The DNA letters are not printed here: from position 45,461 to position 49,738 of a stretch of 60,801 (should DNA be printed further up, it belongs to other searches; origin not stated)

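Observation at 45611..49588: Stand-alone Pls/PosA-type membrane NRPS: candidate homopoly(amino acid) synthetase in a non-actinomycete background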

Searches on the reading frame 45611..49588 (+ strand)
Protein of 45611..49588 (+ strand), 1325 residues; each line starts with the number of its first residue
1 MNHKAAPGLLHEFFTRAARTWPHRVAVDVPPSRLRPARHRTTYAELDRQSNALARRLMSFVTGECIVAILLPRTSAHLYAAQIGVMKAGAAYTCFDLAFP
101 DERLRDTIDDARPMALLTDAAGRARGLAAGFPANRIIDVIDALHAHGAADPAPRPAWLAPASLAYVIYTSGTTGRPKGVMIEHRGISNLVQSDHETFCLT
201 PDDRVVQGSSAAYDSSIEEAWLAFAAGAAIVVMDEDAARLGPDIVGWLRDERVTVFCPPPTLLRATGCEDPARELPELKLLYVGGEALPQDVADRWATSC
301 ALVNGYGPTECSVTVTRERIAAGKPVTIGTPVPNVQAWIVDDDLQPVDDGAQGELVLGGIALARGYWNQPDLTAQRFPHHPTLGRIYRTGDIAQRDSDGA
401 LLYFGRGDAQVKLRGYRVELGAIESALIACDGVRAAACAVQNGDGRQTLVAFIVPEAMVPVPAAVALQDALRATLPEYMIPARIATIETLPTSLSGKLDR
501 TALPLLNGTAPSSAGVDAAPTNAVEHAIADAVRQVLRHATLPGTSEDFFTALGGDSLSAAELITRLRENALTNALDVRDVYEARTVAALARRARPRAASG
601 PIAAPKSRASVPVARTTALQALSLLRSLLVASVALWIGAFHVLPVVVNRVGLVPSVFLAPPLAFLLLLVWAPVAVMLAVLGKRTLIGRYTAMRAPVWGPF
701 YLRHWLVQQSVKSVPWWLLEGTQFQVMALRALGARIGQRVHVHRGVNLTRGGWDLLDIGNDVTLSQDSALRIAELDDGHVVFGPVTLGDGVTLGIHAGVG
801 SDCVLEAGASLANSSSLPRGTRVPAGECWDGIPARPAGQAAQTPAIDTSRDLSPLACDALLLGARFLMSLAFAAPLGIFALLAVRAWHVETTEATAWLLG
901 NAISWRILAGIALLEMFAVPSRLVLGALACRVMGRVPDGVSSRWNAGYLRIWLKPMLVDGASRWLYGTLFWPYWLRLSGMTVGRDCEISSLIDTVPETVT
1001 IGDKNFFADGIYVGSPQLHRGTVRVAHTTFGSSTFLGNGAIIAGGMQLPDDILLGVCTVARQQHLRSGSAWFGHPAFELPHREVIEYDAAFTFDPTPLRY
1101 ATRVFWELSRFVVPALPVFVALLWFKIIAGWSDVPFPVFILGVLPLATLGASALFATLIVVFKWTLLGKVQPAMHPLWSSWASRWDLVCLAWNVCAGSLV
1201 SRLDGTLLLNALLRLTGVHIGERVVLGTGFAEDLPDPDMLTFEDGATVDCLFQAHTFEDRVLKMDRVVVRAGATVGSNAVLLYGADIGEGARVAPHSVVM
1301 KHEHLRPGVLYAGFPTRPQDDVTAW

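Call 3: search_protein_families(library=pfam, proteins=[window:45611-49588:+], max_evalue=0.01)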
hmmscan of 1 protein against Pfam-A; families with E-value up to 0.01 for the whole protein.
window:45611-49588:+ (1325 aa): 5 families
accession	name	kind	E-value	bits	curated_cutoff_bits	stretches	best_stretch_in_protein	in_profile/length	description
PF00501.34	AMP-binding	-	3.9e-73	246.9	29.9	1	14-367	1-384/384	AMP-binding enzyme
PF00132.30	Hexapep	-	3.3e-11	42.8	27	1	1267-1299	2-34/36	Bacterial transferase hexapeptide (six repeats)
PF00550.31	PP-binding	-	2.8e-09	37.5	20.8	1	527-592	2-66/67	Phosphopantetheine attachment site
PF13193.12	AMP-binding_C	-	8.5e-09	36.6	24.5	1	423-497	2-76/76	AMP-binding enzyme C-terminal domain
PF14602.12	Hexapep_2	-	0.0017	18.5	27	0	784-811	1-32/34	Hexapeptide repeat of succinyl-transferase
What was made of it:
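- Checked: Pfam finds AMP-binding 14-367, AMP-binding_C 423-497, PP-binding 527-592 and Hexapep, and no condensation, epimerase, reductase or thioesterase domain (call 3).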

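Call 4: search_protein_families(library=ncbifam, proteins=[window:45611-49588:+], max_evalue=0.01)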
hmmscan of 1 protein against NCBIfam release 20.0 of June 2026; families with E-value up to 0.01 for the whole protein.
window:45611-49588:+ (1325 aa): 113 families (the best 25 are shown)
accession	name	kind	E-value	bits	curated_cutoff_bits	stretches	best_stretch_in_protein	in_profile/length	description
TIGR01733.1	AA-adenyl-dom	subfamily_domain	1.9e-113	379.3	317.4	1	42-437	1-408/409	amino acid adenylation domain-containing protein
TIGR02353.1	NRPS_term_dom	equivalog_domain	7.6e-111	371.6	423.1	1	619-1315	2-694/695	Pls/PosA family non-ribosomal peptide synthetase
NF004282.0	PRK05691.1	subfamily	2.3e-98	329.2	4090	1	6-593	1129-1705/4334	non-ribosomal peptide synthase/polyketide synthase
NF038078.1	NRPS_MxcG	equivalog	7.4e-90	301.8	2300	1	13-593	461-1041/1442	myxochelin non-ribosomal peptide synthetase MxcG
NF041803.1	NRPS_SolG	exception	1.6e-89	300.8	2200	1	33-593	579-1155/1163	solanimycin non-ribosomal peptide synthetase SolG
NF007605.2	PRK10252.1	equivalog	8.9e-85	285.2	2400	1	34-590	473-1038/1292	enterobactin non-ribosomal peptide synthetase EntF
NF047350.1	aureusi_NRPS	equivalog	1e-84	284.7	2500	1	38-592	436-974/2373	aureusimine non-ribosomal peptide synthetase AusA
NF003417.0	PRK04813.1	subfamily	8.5e-66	222.5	476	1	38-503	26-499/505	D-alanine--poly(phosphoribitol) ligase subunit DltA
TIGR01734.1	D-ala-DACP-lig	equivalog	7.5e-62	209.5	559.85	1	36-503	21-498/504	D-alanine--poly(phosphoribitol) ligase subunit DltA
NF004837.0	PRK06187.1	subfamily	3.6e-56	190.5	476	1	7-503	7-518/531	long-chain-fatty-acid--CoA ligase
TIGR03098.1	ligase_PEP_1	hypoth_equivalog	7.1e-54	183.1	592.35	1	10-503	2-514/517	acyl-CoA ligase (AMP-forming), exosortase A system-associated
NF005858.0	PRK07787.1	subfamily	2.1e-42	145.2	575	1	38-503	24-468/471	acyl-CoA synthetase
TIGR03443.1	alpha_am_amid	equivalog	5.4e-41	140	1030.1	4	385-456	678-750/1390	L-aminoadipate-semialdehyde dehydrogenase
NF004114.0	PRK05605.1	equivalog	5.6e-40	137.2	766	1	159-501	219-563/575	long-chain-fatty-acid--CoA ligase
NF053567.1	HBDA_AROS1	equivalog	2.6e-36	125.1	1000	1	41-502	40-514/523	3-hydroxybenzoate--CoA ligase HbdA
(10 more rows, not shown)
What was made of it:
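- On Pls/PosA family NRPS (cationic homo-polyamino-acid synthetases; NCBIfam TIGR02353): Pfam and NCBIfam scans (calls 3, 4) The score is 371.6 bits over model positions 2-694 of 695, E 7.6e-111 (call 4).
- TIGR02353 aligns end to end (E 7.6e-111, call 4).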

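Call 8: find_homologous_proteins(query=window:45611-49588:+, max_evalue=1e-10)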
Query window:45611-49588:+ (1325 aa): 7930 proteins with E <= 1e-10 among 8000 candidates; the best 120 are listed.
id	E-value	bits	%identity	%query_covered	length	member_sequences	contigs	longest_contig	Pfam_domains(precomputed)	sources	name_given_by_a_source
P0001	0.0e+0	3005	100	100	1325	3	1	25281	PF00550.32,PF00132.31,PF00501.35,PF13193.13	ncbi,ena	-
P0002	0.0e+0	2798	92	100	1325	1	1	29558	PF00550.32,PF00132.31,PF00501.35,PF13193.13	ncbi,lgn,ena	ncbi:MAG: amino acid adenylation domain-containing protein [Gemmatimonadota bacterium]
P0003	0.0e+0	2634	86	100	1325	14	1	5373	PF00550.32,PF00132.31,PF00501.35,PF13193.13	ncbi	-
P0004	0.0e+0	2566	85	100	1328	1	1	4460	PF00550.32,PF00132.31,PF00501.35,PF13193.13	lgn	-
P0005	0.0e+0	2464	81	100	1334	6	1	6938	PF00550.32,PF00132.31,PF00501.35,PF13193.13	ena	-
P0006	0.0e+0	2456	81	100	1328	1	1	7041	PF00550.32,PF00132.31,PF00501.35,PF13193.13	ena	-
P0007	0.0e+0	2292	75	100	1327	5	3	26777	PF00550.32,PF00132.31,PF00501.35,PF13193.13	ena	-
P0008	0.0e+0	2250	75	100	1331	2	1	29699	PF00550.32,PF00132.31,PF00501.35,PF13193.13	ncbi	-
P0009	0.0e+0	2225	74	99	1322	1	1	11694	PF00550.32,PF00132.31,PF00501.35,PF13193.13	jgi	jgi:non-ribosomal peptide synthetase-like protein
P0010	0.0e+0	2224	73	99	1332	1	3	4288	PF00550.32,PF00132.31,PF00501.35,PF13193.13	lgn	-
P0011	0.0e+0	2205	73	99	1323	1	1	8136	PF00550.32,PF00132.31,PF00501.35,PF13193.13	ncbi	-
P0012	0.0e+0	2184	73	99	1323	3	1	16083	PF00550.32,PF00132.31,PF00501.35,PF13193.13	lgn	-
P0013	0.0e+0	2183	73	100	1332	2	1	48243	PF00550.32,PF00132.31,PF00501.35,PF13193.13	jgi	-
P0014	0.0e+0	2170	72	99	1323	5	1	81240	PF00550.32,PF00132.31,PF00501.35,PF13193.13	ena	-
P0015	0.0e+0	2165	72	99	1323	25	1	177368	PF00550.32,PF00132.31,PF00501.35,PF13193.13,PF25087.2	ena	-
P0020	0.0e+0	2149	72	99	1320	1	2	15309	PF00550.32,PF00132.31,PF00501.35,PF13193.13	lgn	-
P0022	0.0e+0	2117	70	99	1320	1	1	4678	PF00550.32,PF00501.35,PF13193.13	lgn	-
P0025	0.0e+0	2086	70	99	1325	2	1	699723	PF00550.32,PF00501.35,PF13193.13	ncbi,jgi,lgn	ncbi:MAG TPA: amino acid adenylation domain-containing protein [Gemmatimonadaceae bacterium]|jgi:non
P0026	0.0e+0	2063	69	99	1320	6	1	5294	PF00550.32,PF00132.31,PF00501.35,PF13193.13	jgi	-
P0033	0.0e+0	1867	63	100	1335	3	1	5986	PF00550.32,PF00132.31,PF00501.35,PF13193.13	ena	-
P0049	0.0e+0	1562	56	99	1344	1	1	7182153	PF00550.32,PF00132.31,PF00501.35,PF13193.13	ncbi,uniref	ncbi:non-ribosomal peptide synthetase [Horticoccus sp. 23ND18S-11]|uniref:non-ribosomal peptide synt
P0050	0.0e+0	1561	55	99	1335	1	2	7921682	PF00550.32,PF00132.31,PF00501.35,PF13193.13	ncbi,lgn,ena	ncbi:MAG: amino acid adenylation domain-containing protein [Blastocatellia bacterium]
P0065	0.0e+0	1540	55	99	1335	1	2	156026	PF00550.32,PF00501.35,PF13193.13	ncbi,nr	ncbi:MAG: amino acid adenylation domain-containing protein [Acidobacteria bacterium]|nr:amino acid a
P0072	0.0e+0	1534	53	99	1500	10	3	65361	PF00550.32,PF00132.31,PF00501.35,PF13193.13,PF00856.34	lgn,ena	-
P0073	0.0e+0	1533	54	99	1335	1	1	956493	PF00550.32,PF00132.31,PF00501.35,PF13193.13,PF25087.2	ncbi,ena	-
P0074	0.0e+0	1533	54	99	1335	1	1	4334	PF00550.32,PF00132.31,PF00501.35,PF13193.13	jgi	-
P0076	0.0e+0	1530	54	99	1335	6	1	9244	PF00550.32,PF00132.31,PF00501.35,PF13193.13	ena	-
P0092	0.0e+0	1523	54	99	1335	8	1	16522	PF00550.32,PF00501.35,PF13193.13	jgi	jgi:non-ribosomal peptide synthetase-like protein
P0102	0.0e+0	1515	53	99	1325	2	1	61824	PF00550.32,PF00132.31,PF00501.35,PF13193.13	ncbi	-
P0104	0.0e+0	1515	53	99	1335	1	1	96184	PF00550.32,PF00132.31,PF00501.35,PF13193.13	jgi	jgi:non-ribosomal peptide synthetase-like protein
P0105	0.0e+0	1515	54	99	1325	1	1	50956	PF00550.32,PF00132.31,PF00501.35,PF13193.13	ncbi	-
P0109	0.0e+0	1513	53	99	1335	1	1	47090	PF00550.32,PF00501.35,PF13193.13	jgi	jgi:non-ribosomal peptide synthetase-like protein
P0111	0.0e+0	1513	54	99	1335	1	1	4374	PF00550.32,PF00132.31,PF00501.35,PF13193.13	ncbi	-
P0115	0.0e+0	1510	53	99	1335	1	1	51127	PF00550.32,PF00132.31,PF00501.35,PF13193.13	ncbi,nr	ncbi:MAG TPA: amino acid adenylation domain-containing protein [Blastocatellia bacterium]|nr:amino a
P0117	0.0e+0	1509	53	99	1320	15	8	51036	PF00550.32,PF00501.35,PF13193.13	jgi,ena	jgi:non-ribosomal peptide synthetase-like protein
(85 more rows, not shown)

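Call 9: search_solved_structures(query=window:45611-49588:+, max_evalue=0.00001, show_alignments=0)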
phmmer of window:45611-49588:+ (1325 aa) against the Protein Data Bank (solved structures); distinct sequences matched with E-value up to 0.00001: 202 (the best 60 are shown).
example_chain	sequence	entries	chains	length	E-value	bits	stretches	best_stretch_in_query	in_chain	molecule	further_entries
9be3_A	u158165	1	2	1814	1.2e-141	476.8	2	38-571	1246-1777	Linear gramicidin synthase subunit A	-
9meh_A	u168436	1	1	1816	1.3e-141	476.8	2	38-571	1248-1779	Linear gramicidin synthase subunit A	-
6mfz_A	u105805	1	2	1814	1.5e-141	476.5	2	38-571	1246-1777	Linear gramicidin synthase subunit A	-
9be4_A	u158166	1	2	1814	5e-141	474.8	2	38-571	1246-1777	Linear gramicidin synthase subunit A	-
6mfy_A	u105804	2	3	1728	8.6e-136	457.4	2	39-576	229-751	Linear gramicidin synthase subunit A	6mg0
8xjz_C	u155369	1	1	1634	7.4e-111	374.8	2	41-527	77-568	Peptide synthetase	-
5u89_A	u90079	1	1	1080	1.1e-90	308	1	41-613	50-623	Amino acid adenylation domain protein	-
9bfd_A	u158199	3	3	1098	4.2e-90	306.1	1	9-590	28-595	Tyrocidine synthase 1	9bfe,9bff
9lcq_A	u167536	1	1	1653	4.9e-79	269.4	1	37-596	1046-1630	PvdL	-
9lcp_A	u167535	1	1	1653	5e-79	269.4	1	37-596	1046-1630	PvdL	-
9lco_A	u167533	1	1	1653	1.8e-78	267.6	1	37-596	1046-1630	PvdL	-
1amu_A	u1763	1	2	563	1.2e-76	261.5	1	38-535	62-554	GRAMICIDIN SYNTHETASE 1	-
9bfd_B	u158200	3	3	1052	5.2e-76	259.4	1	9-591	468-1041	Tyrocidine synthase 2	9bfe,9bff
6ea3_B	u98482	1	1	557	2.5e-74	253.8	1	40-504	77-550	adenylation domain of Fuscachelin synthetase component H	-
9up2_A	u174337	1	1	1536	2.7e-73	250.4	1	37-592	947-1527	PvdL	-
4zxh_A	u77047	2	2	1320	1.6e-70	241.2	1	38-591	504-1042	ABBFA_003403 | Tyrocidine synthetase 3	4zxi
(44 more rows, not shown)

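Call 27: find_encoding_contigs(protein=P0025, flank=10000, max_places=2)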
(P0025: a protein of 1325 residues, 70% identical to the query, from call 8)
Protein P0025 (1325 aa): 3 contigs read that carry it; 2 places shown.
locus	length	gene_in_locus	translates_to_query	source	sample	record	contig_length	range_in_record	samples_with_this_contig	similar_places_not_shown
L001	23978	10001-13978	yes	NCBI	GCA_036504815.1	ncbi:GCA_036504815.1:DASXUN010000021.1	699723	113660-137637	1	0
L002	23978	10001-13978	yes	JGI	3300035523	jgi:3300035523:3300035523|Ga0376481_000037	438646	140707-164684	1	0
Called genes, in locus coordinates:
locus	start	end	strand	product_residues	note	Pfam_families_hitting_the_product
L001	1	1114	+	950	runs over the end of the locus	PF03575:Peptidase_S51, PF00144:Beta-lactamase, PF14870:PSII_BNR (faint), PF15902:Sortilin-Vps10 (faint), PF02012:BNR (faint)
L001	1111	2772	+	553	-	PF01425:Amidase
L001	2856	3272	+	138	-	PF00581:Rhodanese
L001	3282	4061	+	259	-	PF01925:TauE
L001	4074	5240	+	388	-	PF01960:ArgJ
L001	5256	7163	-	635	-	PF13520:AA_permease_2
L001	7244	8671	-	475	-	PF13493:DUF4118, PF13492:GAF_3 (weak), PF00512:HisKA, PF02518:HATPase_c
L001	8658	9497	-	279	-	PF00072:Response_reg, PF00486:Trans_reg_C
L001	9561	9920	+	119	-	-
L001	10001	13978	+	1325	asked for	PF00501:AMP-binding, PF13193:AMP-binding_C, PF00550:PP-binding (weak)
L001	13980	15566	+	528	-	PF13231:PMT_2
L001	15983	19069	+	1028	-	PF14870:PSII_BNR (faint), PF25852:DUF6242_C (faint), PF02012:BNR (faint), PF13088:BNR_2 (faint), PF15902:Sortilin-Vps10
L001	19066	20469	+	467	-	PF00939:Na_sulph_symp, PF03600:CitMHS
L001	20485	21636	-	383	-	PF01263:Aldose_epim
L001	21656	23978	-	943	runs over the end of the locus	PF02837:Glyco_hydro_2_N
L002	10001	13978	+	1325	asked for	PF00501:AMP-binding, PF13193:AMP-binding_C, PF00550:PP-binding (weak)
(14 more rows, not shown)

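Call 28: find_encoding_contigs(protein=P0049, flank=10000, max_places=2)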
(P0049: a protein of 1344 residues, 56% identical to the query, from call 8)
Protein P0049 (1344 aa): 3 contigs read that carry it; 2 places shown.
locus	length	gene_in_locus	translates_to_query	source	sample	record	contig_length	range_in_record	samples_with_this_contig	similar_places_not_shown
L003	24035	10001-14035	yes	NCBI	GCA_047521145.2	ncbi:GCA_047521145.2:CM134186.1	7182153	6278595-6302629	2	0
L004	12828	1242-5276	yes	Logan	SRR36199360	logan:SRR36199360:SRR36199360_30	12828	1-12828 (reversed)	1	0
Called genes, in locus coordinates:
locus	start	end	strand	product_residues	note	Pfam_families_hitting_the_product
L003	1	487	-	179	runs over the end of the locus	PF13441:Gly-zipper_YMGG, PF13488:Gly-zipper_Omp (faint)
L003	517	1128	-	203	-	-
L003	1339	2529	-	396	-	PF22807:TrAA12, PF07995:GSDH (faint), PF23500:DUF7133 (weak), PF22807:TrAA12 (weak)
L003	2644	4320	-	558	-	PF13570:Beta-prop_ACSF4 (faint), PF13360:PQQ_2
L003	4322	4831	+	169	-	PF10604:Polyketide_cyc2 (weak)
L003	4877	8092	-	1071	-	PF13620:CarboxypepD_reg, PF13715:CarbopepD_reg_2 (weak), PF25183:OMP_b-brl_4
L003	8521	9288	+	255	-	PF04542:Sigma70_r2, PF08281:Sigma70_r4_2, PF04545:Sigma70_r4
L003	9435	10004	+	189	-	PF00856:SET (weak)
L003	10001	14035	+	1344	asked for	PF00501:AMP-binding, PF13193:AMP-binding_C, PF00550:PP-binding, PF00132:Hexapep (faint)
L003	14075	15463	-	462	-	PF04471:Mrr_cat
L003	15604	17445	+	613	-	PF00270:DEAD, PF00271:Helicase_C, PF16124:RecQ_Zn_bind, PF09382:RQC, PF00570:HRDC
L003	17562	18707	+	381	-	PF08495:FIST, PF10442:FIST_C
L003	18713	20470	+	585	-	PF00512:HisKA, PF02518:HATPase_c, PF00072:Response_reg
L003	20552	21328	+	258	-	PF08448:PAS_4, PF00165:HTH_AraC (weak), PF12833:HTH_18, PF00165:HTH_AraC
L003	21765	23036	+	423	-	-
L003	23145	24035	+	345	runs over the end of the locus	PF01261:AP_endonuc_2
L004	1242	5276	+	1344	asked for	PF00501:AMP-binding, PF13193:AMP-binding_C, PF00550:PP-binding, PF00132:Hexapep (faint)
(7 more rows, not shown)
